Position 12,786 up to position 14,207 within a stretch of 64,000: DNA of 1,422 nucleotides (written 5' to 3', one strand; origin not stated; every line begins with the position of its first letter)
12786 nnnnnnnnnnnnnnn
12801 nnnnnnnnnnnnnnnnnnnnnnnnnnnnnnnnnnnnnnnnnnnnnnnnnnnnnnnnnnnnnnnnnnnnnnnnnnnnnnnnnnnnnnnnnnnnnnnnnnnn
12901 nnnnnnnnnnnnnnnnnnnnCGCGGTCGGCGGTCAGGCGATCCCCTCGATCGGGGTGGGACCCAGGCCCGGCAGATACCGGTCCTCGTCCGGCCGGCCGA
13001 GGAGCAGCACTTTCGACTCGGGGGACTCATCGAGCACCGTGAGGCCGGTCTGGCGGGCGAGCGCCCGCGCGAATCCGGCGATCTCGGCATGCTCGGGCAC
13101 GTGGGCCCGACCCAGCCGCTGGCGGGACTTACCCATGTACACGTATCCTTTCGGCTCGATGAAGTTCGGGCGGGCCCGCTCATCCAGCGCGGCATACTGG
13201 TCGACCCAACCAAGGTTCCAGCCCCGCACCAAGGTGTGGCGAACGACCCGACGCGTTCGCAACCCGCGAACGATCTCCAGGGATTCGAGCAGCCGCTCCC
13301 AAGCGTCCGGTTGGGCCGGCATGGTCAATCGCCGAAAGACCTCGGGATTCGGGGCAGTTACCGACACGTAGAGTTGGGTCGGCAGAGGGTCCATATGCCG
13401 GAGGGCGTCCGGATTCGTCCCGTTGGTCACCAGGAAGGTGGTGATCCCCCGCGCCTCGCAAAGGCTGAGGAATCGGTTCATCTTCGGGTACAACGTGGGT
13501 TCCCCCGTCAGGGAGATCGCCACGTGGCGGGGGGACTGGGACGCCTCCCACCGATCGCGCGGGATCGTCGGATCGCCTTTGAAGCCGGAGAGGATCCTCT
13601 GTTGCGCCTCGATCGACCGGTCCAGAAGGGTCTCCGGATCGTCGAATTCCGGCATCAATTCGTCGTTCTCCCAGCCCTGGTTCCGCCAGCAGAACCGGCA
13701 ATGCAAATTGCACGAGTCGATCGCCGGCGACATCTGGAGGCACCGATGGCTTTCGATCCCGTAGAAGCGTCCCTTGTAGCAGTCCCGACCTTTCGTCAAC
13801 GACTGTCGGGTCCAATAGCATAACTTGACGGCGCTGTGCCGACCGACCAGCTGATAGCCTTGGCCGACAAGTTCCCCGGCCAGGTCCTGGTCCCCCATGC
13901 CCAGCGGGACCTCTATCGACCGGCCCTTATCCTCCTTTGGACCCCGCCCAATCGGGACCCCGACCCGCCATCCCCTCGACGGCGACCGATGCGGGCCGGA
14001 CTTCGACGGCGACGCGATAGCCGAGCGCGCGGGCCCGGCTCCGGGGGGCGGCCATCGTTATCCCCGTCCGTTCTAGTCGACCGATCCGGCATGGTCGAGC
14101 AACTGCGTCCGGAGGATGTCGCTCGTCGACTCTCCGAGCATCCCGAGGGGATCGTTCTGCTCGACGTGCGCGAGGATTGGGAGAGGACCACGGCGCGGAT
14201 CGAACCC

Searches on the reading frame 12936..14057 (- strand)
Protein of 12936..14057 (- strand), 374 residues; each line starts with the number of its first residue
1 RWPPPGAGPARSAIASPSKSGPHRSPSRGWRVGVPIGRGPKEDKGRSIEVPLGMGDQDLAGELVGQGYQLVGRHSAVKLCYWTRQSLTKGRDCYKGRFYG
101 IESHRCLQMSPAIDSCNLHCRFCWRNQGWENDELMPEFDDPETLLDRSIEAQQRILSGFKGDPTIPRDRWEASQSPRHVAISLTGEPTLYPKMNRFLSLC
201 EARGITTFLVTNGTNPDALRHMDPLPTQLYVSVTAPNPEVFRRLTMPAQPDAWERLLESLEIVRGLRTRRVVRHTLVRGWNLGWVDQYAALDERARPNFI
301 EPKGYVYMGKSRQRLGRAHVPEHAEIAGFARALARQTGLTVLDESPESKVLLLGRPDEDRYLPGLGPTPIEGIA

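Call 10: search_protein_families(library=pfam, proteins=[window:12936-14057:-], max_evalue=0.00001)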
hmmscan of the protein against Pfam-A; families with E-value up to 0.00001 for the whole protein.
window:12936-14057:- (374 aa): 2 families
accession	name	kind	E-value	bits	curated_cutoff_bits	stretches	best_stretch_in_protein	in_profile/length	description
PF08608.17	Wyosine_form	-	1.7e-16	60.7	22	1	294-353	1-61/63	Wyosine base formation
PF04055.27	Radical_SAM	-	2.6e-16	60.7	29.5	1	114-287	5-161/166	Radical SAM superfamily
